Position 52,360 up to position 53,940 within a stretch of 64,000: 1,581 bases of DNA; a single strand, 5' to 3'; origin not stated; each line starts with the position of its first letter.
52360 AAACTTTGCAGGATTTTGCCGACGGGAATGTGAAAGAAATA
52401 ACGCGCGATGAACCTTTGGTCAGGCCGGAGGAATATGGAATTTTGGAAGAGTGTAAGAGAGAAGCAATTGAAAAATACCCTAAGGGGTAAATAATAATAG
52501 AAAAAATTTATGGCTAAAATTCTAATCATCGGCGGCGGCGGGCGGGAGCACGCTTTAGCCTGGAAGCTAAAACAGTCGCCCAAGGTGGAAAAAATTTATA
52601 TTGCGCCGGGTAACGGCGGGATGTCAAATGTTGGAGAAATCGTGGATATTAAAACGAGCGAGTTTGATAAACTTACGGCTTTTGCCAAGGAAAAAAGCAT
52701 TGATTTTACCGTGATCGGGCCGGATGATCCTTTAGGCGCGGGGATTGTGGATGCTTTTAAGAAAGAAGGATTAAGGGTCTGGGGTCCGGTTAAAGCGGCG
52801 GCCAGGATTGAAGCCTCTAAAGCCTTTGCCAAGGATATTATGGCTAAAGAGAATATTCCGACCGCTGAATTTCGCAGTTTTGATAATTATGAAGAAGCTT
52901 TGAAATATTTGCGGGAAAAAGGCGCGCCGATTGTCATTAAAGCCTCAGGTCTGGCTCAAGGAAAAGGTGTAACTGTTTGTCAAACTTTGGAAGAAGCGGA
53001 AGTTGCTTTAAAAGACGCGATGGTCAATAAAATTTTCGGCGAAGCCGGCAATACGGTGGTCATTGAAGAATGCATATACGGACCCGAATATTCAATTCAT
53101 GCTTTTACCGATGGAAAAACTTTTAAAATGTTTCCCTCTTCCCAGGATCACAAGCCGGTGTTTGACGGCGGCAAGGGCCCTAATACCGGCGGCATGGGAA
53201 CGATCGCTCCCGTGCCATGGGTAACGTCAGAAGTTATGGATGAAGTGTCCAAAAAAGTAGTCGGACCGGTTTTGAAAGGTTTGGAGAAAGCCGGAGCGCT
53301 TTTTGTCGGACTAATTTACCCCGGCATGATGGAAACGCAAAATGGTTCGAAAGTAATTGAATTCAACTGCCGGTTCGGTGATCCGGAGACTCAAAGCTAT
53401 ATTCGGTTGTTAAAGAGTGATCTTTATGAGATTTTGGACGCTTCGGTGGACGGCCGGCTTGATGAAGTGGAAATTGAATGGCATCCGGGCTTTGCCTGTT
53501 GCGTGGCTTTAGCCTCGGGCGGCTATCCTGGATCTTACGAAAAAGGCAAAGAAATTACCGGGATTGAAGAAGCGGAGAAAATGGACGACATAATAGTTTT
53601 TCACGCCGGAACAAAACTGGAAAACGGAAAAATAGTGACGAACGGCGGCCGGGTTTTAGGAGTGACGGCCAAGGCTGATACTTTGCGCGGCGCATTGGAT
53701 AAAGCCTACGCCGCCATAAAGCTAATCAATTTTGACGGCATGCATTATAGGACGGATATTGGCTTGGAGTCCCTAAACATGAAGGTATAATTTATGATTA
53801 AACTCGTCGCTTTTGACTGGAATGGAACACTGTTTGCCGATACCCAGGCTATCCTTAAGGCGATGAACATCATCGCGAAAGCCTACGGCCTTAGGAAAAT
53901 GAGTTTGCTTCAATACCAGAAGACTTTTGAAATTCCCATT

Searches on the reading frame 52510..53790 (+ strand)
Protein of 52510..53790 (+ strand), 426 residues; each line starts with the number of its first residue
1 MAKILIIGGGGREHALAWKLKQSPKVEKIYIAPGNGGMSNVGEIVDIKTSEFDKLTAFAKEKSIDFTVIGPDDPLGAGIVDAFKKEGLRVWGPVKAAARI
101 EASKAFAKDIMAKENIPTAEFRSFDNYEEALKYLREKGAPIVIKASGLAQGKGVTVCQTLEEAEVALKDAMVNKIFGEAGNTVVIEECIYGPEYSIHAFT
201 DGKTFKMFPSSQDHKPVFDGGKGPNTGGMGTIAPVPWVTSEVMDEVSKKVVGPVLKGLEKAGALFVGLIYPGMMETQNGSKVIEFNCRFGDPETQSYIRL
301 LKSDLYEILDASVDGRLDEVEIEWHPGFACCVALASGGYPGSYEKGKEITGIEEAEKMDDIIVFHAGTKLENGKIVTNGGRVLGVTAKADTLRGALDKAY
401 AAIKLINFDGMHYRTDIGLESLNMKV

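Call 34: search_protein_families(library=pfam, proteins=[window:52510-53790:+], max_evalue=0.00001)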
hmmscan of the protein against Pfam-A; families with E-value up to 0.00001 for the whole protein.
window:52510-53790:+ (426 aa): 4 families
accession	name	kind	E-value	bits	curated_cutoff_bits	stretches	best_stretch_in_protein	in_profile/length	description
PF01071.24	GARS_A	-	1.5e-73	247.3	27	1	102-294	1-194/194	Phosphoribosylglycinamide synthetase, ATP-grasp (A) domain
PF02844.21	GARS_N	-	2.4e-39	134.5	29.5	1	3-101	2-100/100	Phosphoribosylglycinamide synthetase, N domain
PF02843.22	GARS_C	-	2e-36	124.6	34.8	1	329-419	1-91/92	Phosphoribosylglycinamide synthetase, C domain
PF02786.22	CPSase_L_D2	-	2.5e-07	30.9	19.8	1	104-192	2-92/211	Carbamoyl-phosphate synthase L chain, ATP binding domain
